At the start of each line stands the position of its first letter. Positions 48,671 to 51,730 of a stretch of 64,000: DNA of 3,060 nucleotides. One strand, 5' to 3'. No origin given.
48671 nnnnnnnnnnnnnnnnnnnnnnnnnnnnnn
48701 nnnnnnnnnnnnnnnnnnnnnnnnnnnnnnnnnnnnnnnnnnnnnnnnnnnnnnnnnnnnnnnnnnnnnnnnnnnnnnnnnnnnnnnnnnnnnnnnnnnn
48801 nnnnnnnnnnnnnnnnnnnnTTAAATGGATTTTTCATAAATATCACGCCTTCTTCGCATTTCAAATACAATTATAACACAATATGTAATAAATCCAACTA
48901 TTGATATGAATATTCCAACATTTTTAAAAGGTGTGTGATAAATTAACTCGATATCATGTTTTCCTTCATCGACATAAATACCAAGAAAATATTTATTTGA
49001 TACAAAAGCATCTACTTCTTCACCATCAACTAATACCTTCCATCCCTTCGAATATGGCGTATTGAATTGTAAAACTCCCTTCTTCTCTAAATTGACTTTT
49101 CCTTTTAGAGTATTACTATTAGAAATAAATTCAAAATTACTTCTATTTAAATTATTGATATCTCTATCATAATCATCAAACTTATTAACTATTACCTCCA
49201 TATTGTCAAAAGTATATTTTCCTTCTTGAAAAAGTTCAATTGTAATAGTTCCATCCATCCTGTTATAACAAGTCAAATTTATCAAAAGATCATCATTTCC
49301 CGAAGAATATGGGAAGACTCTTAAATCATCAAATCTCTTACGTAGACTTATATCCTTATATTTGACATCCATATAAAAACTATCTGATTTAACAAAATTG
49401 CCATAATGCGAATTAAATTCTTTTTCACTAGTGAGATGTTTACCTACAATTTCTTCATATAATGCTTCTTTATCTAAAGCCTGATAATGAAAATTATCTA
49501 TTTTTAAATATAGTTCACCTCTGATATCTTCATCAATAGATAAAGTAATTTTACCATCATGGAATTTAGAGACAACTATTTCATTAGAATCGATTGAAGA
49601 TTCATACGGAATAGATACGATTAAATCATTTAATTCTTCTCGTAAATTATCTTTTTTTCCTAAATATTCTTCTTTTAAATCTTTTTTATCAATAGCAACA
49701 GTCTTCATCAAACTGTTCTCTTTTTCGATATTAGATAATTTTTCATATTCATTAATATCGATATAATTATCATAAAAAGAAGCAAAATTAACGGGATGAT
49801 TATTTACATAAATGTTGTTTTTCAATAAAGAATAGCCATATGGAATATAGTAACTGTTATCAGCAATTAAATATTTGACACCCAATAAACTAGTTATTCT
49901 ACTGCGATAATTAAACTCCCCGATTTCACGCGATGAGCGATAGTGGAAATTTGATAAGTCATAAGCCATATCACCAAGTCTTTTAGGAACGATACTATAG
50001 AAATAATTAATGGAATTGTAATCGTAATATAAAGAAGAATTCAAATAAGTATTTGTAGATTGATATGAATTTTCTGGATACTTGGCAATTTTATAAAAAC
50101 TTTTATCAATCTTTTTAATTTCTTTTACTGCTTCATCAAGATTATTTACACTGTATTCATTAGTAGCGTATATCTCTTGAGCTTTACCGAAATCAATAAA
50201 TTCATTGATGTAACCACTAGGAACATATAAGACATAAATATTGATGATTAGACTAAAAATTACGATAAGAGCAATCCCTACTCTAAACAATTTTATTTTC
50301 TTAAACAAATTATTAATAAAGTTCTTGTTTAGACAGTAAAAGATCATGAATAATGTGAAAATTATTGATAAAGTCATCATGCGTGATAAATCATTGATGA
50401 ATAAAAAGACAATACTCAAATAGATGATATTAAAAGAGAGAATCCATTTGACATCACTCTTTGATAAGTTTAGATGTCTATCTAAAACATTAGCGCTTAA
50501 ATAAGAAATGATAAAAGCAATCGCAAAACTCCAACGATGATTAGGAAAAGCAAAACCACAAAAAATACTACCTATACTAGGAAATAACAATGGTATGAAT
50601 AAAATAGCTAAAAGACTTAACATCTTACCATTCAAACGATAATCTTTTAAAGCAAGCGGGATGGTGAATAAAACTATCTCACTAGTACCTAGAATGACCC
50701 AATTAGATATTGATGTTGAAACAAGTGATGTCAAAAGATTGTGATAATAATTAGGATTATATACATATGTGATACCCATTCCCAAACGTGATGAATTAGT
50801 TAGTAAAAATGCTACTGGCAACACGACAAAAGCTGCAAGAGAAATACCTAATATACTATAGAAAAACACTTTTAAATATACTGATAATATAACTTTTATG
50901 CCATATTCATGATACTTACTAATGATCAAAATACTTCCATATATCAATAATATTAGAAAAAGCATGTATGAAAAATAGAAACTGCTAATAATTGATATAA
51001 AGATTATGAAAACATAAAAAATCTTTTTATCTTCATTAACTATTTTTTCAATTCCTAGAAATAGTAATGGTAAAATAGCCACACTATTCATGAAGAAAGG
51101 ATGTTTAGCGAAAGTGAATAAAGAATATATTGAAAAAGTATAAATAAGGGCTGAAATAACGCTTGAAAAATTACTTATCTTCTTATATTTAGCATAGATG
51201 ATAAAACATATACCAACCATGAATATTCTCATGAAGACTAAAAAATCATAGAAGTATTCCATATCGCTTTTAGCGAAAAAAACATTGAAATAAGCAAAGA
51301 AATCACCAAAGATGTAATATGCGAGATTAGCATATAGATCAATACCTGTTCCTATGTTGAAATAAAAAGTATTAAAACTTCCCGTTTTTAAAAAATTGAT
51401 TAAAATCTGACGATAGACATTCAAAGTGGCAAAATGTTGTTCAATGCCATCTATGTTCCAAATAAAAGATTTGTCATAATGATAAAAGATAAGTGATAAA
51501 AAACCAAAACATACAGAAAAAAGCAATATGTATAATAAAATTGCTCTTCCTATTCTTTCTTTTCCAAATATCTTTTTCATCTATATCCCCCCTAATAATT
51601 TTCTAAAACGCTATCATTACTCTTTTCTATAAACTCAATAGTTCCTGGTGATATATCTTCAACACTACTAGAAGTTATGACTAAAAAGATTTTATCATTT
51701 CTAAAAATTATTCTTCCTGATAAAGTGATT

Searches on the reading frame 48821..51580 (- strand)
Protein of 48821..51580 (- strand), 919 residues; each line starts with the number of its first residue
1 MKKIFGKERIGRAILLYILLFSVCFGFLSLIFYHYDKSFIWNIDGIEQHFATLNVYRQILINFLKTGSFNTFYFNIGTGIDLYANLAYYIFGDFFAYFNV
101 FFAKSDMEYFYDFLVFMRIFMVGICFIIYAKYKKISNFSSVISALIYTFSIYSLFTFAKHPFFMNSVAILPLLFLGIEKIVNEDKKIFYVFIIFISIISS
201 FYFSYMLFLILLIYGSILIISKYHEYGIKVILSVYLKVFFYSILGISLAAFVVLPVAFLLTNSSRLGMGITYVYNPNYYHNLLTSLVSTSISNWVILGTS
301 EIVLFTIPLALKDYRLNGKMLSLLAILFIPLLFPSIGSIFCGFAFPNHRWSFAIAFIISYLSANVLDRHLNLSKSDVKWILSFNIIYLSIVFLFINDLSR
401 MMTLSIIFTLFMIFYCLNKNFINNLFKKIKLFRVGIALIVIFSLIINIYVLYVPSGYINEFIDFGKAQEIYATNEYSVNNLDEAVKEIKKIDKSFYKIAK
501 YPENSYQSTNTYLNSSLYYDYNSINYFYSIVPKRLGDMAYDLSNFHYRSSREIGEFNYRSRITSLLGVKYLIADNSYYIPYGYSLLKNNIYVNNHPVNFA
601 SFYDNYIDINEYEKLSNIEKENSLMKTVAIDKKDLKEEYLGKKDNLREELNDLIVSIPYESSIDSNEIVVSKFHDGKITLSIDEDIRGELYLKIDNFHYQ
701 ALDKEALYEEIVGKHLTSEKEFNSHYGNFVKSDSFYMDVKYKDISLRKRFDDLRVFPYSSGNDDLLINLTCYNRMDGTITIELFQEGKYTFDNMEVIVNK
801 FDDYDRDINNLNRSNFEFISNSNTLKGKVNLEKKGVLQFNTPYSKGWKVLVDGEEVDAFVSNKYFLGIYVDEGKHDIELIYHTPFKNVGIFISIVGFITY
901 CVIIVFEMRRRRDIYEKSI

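Call 74: search_protein_families(library=pfam, proteins=[window:48821-51580:-], max_evalue=0.00001)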
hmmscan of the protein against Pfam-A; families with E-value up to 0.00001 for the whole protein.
window:48821-51580:- (919 aa): 1 family
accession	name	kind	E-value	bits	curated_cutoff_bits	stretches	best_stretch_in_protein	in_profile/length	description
PF09586.16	YfhO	-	7.4e-93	312.8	28.5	1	22-893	8-835/835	Bacterial membrane protein YfhO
